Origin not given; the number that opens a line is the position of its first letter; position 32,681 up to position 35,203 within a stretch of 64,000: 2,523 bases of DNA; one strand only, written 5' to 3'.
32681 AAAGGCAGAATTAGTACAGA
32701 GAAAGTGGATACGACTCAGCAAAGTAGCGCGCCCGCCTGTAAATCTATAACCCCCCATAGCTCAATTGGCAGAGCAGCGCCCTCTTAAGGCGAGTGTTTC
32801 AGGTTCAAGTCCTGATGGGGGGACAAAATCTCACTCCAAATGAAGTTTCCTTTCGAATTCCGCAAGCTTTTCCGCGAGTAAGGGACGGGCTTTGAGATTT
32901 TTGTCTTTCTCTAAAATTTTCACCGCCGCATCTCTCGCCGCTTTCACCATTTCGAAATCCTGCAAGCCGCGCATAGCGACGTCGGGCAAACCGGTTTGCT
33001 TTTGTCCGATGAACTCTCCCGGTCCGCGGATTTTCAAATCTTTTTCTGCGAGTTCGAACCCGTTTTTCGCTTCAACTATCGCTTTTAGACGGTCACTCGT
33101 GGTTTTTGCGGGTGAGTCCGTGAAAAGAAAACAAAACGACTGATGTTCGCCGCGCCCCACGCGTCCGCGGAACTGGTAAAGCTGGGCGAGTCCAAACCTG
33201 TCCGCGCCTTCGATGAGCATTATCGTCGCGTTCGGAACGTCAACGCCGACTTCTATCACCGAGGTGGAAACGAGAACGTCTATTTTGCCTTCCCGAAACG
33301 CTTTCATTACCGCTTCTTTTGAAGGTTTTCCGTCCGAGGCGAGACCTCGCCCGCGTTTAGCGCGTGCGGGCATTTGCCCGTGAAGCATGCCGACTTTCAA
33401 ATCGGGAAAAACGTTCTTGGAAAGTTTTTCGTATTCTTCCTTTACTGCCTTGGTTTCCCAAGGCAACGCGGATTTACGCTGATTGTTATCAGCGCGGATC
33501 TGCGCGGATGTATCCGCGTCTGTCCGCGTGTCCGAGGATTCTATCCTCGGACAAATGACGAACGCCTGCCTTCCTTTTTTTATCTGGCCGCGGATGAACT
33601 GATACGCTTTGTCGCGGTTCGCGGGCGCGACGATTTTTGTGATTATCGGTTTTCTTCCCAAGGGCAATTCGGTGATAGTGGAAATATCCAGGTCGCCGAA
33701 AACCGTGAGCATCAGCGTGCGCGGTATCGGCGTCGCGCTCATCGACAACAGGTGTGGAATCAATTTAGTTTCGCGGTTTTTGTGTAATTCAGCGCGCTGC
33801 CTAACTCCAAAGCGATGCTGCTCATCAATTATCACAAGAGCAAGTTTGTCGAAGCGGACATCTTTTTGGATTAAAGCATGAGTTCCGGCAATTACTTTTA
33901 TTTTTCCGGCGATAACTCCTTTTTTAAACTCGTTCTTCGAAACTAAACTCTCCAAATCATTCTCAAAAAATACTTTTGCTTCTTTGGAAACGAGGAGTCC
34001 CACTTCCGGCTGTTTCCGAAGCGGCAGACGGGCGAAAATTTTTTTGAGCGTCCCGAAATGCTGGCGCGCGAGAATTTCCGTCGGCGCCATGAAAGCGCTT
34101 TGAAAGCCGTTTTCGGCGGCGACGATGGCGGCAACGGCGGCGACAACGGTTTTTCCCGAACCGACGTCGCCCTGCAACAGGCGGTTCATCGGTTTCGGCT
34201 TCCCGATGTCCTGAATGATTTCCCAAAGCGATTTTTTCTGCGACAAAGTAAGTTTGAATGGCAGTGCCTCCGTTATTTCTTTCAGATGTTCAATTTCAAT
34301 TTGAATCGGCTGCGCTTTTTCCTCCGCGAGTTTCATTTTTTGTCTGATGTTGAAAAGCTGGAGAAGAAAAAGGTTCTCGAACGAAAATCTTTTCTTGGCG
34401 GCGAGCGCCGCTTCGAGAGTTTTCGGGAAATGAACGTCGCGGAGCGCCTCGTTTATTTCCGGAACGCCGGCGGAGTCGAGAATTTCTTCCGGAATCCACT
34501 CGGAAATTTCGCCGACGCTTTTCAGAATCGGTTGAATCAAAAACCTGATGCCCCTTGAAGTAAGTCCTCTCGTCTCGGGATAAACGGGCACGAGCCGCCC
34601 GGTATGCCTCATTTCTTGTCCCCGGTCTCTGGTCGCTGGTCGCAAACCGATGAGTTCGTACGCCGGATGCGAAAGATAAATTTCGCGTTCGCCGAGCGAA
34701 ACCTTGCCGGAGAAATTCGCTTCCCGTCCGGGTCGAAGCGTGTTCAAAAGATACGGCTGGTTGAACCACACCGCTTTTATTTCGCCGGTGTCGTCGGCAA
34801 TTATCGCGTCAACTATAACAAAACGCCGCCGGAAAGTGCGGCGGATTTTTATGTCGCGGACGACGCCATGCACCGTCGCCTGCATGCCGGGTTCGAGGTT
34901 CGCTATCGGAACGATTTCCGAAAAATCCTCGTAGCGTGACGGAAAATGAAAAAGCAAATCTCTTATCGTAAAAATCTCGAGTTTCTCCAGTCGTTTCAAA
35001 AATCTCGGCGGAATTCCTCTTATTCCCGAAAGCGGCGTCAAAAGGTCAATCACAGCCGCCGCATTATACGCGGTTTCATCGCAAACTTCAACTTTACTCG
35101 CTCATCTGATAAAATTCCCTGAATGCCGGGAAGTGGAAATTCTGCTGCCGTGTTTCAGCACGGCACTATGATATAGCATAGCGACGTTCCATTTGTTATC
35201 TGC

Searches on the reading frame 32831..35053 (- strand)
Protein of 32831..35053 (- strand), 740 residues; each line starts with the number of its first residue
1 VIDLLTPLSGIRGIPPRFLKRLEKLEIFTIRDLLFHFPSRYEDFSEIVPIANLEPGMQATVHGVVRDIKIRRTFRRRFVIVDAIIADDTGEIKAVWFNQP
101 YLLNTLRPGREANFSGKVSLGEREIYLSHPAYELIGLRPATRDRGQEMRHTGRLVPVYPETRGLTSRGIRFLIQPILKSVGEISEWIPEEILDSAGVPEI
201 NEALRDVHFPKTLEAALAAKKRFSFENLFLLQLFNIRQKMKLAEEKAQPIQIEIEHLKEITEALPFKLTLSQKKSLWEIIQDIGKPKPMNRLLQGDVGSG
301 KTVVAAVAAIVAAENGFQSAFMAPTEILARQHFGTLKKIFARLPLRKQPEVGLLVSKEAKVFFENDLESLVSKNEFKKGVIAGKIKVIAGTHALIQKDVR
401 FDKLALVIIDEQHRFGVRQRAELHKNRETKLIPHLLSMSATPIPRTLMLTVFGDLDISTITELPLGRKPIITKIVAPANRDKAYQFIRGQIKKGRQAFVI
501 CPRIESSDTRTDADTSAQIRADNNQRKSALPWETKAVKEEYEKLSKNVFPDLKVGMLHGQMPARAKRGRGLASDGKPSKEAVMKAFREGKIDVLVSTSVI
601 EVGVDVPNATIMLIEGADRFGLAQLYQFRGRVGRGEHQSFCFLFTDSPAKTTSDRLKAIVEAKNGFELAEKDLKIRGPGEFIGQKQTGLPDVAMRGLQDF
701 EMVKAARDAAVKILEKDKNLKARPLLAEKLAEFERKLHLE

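Call 64: search_protein_families(library=pfam, proteins=[window:32831-35053:-], max_evalue=0.001)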
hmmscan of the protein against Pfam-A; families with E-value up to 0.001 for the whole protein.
window:32831-35053:- (740 aa): 8 families
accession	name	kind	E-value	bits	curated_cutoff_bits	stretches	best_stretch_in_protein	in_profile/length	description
PF17191.10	RecG_wedge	-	5.3e-19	68.8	23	1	14-175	8-157/162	RecG wedge domain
PF00270.35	DEAD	-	9.9e-19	68.1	26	1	289-446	15-163/167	DEAD/DEAH box helicase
PF00271.37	Helicase_C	-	2.6e-14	53.8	23.5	1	539-634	30-108/110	Helicase conserved C-terminal domain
PF04851.21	ResIII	-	5e-09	36.7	22.5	1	267-442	3-162/164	Type III restriction enzyme, res subunit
PF19833.4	RecG_dom3_C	-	1.6e-08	34.9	26.8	1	664-722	3-63/87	ATP-dependent DNA helicase RecG, domain 3, C-terminal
PF01336.31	tRNA_anti-codon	-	7.1e-06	26.3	27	1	60-135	2-75/75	OB-fold nucleic acid binding domain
PF22590.2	Cas3-like_C_2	-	0.00032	21.4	27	1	537-635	15-104/106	CRISPR-associated nuclease/helicase Cas3, C-terminal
PF13604.12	AAA_30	-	0.00083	19.6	27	0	289-425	19-110/191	AAA domain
